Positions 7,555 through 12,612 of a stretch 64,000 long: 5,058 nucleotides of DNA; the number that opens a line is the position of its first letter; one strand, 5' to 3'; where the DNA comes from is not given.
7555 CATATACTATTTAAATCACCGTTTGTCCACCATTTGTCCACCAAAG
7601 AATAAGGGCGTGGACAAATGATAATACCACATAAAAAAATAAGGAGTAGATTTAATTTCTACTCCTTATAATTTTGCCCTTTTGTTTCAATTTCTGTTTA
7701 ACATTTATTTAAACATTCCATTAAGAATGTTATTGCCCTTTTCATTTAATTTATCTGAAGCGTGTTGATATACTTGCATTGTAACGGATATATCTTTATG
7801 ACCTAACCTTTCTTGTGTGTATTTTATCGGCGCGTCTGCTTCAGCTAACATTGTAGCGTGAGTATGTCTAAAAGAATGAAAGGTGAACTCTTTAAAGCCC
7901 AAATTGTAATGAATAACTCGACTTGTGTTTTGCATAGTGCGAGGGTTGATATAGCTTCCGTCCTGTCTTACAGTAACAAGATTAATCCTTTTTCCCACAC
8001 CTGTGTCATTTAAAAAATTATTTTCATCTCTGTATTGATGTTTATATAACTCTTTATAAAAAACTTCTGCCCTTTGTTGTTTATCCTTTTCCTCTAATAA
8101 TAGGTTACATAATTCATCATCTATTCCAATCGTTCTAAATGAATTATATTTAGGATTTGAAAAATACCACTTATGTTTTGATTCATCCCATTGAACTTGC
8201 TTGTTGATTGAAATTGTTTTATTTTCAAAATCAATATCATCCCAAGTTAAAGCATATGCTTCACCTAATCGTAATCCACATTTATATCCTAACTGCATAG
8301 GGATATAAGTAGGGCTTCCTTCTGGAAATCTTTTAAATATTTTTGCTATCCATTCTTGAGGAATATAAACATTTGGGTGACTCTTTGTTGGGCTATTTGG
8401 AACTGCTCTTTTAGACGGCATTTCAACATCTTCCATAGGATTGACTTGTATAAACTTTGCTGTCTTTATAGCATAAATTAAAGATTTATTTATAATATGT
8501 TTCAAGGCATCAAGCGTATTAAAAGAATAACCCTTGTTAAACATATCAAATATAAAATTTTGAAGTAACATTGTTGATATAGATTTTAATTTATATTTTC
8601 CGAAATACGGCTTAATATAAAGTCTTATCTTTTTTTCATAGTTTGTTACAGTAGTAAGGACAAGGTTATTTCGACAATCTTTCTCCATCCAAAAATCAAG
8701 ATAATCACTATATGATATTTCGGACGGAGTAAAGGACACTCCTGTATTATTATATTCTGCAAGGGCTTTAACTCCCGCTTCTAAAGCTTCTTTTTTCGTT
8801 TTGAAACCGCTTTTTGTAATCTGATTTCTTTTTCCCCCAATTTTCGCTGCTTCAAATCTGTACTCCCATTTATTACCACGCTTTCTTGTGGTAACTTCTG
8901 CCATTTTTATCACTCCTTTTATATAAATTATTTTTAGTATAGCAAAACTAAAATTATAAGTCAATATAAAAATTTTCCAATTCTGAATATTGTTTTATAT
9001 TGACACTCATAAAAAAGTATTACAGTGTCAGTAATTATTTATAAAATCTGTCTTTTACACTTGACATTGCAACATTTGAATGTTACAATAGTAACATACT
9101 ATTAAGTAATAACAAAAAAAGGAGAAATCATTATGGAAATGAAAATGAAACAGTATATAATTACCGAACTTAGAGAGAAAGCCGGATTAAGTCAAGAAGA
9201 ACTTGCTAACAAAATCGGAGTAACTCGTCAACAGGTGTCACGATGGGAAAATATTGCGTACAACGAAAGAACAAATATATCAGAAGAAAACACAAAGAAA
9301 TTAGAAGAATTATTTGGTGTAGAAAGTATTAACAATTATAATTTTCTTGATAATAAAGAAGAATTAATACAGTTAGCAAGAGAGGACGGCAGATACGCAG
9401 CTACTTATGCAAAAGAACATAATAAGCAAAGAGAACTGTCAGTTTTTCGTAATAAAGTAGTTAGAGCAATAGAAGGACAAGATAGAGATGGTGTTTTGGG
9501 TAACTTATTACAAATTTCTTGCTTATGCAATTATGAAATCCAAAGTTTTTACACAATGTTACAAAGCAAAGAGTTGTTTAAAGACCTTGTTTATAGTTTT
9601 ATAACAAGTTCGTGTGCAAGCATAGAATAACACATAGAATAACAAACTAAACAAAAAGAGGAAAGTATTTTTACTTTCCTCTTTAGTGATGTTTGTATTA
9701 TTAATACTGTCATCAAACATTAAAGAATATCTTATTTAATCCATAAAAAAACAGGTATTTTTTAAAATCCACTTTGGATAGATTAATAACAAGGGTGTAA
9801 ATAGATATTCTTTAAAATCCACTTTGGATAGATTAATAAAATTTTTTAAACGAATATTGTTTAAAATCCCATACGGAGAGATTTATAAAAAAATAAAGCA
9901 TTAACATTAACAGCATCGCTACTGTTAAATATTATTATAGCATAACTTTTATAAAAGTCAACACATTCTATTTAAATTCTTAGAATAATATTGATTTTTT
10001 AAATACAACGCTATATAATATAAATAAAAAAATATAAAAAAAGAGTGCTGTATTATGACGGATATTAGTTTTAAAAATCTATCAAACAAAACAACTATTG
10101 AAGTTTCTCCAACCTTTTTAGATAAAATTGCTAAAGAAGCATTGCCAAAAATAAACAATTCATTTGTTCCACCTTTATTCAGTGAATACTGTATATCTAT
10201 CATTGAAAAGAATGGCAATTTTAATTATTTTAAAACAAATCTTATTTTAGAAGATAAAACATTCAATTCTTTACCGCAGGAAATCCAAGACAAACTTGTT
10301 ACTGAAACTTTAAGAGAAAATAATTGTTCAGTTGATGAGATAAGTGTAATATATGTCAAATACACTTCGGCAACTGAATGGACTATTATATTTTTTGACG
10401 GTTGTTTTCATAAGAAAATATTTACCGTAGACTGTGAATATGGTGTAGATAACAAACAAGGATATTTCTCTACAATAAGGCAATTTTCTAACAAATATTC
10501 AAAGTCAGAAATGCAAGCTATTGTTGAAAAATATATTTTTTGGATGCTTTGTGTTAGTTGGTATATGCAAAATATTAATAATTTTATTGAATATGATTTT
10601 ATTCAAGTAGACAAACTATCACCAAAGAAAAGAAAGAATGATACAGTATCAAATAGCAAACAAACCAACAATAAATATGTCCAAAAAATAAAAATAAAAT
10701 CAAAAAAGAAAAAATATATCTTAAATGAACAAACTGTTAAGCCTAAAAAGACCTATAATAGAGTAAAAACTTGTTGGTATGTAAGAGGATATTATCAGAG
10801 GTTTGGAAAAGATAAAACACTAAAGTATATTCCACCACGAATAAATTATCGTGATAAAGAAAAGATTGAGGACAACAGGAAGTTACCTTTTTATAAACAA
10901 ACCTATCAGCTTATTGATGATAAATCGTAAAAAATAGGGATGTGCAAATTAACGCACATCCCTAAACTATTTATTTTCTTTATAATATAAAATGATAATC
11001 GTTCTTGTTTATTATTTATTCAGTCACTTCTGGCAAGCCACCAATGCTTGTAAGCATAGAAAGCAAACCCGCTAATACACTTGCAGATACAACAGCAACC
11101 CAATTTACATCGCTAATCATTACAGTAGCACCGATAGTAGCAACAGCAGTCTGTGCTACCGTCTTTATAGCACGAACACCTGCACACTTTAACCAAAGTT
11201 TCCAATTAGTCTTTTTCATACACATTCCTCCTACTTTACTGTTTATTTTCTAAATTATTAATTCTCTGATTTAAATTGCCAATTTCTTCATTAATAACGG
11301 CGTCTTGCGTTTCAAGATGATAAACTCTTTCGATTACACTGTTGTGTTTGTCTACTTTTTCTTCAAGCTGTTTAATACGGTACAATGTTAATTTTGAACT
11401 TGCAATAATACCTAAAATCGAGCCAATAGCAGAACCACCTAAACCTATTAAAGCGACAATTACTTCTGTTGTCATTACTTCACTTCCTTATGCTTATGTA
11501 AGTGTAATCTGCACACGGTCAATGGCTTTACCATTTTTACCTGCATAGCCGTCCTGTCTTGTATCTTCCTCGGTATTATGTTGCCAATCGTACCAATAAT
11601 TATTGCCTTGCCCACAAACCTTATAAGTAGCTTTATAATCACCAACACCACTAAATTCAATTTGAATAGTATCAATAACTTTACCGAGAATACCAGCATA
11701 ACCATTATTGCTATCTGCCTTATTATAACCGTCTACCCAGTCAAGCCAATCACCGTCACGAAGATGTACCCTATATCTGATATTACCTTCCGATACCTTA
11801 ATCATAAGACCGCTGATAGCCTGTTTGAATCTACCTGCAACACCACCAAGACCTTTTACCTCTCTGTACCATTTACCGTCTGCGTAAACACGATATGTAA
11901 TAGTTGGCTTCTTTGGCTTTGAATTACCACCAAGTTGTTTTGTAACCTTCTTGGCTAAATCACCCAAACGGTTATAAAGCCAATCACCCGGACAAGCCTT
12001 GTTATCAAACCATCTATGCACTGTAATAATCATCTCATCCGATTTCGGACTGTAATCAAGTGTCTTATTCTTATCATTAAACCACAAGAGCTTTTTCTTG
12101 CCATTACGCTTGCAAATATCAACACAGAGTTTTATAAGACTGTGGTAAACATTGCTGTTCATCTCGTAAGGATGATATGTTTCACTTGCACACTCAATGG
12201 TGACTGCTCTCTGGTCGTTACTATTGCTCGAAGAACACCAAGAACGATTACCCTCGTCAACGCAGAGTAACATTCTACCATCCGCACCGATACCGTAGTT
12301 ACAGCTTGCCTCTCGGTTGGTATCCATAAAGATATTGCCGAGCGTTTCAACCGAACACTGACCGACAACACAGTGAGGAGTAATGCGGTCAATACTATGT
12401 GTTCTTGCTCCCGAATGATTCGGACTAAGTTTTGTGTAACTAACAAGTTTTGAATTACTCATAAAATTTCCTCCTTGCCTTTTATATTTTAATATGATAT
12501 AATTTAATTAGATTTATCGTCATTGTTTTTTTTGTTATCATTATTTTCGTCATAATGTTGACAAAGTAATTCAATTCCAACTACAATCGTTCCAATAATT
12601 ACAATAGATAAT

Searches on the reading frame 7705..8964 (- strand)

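Call 20: search_protein_families(library=phrogs, proteins=[window:7705-8964:-], max_evalue=0.00001)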
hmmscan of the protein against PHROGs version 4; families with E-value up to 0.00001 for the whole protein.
window:7705-8964:- (419 aa): 5 families
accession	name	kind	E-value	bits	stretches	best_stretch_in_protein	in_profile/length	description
phrog_1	-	integration and excision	2.5e-70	239.5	1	26-412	117-445/611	integrase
phrog_26960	-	unknown function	6.9e-34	118.2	1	16-160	2-145/146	-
phrog_216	-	integration and excision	2.7e-30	106.5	1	162-408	25-230/301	integrase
phrog_7685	-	integration and excision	7.5e-16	59.4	1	343-419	163-240/240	integrase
phrog_23783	-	integration and excision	4.5e-13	50.5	1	32-169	14-142/162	integrase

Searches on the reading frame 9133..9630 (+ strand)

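Call 20: search_protein_families(library=phrogs, proteins=[window:9133-9630:+], max_evalue=0.00001)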
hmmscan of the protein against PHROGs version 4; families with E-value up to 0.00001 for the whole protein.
window:9133-9630:+ (165 aa): 8 families
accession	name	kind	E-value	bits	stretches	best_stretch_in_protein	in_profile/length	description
phrog_8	-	transcription regulation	3.2e-13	50.8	1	1-69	72-158/346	transcriptional regulator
phrog_3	-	transcription regulation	7.7e-12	46.7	1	1-81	84-160/430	transcriptional repressor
phrog_7950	-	transcription regulation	8e-09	36.5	1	1-48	3-51/68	transcriptional repressor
phrog_4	-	transcription regulation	3.8e-08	33.7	1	3-64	131-187/400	transcriptional repressor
phrog_2439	-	transcription regulation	4.4e-08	33.4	1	2-65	4-63/367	transcriptional regulator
phrog_1373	-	transcription regulation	5.4e-08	34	1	10-50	68-104/166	transcriptional regulator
phrog_2104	-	unknown function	4.4e-07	31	1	5-40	39-74/103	-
phrog_2328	-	transcription regulation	7.9e-06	26.7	0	13-63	23-69/128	transcriptional repressor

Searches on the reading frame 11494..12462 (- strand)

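Call 20: search_protein_families(library=phrogs, proteins=[window:11494-12462:-], max_evalue=0.00001)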
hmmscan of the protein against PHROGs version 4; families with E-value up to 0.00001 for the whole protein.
window:11494-12462:- (322 aa): 9 families
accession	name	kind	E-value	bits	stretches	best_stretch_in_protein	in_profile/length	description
phrog_20388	-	lysis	1.7e-83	282.4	1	1-179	184-361/527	endolysin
phrog_7698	-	lysis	7.4e-64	217.5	1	1-187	1-165/316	endolysin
phrog_1794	-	lysis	7.6e-29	102.2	1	1-302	30-253/336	amidase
phrog_3393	-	lysis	1.1e-19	72.3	1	44-321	47-336/342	endolysin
phrog_22474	-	lysis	2.3e-15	57.6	1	184-321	172-318/324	endolysin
phrog_833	-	lysis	9.3e-15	56.1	1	3-187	7-187/294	endolysin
phrog_19265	-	unknown function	3.3e-14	54.2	1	13-158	12-141/293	-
phrog_14048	-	lysis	1.9e-09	38.7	1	12-128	18-135/305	endolysin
phrog_1493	-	lysis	1.3e-08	35.4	1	17-186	27-180/394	endolysin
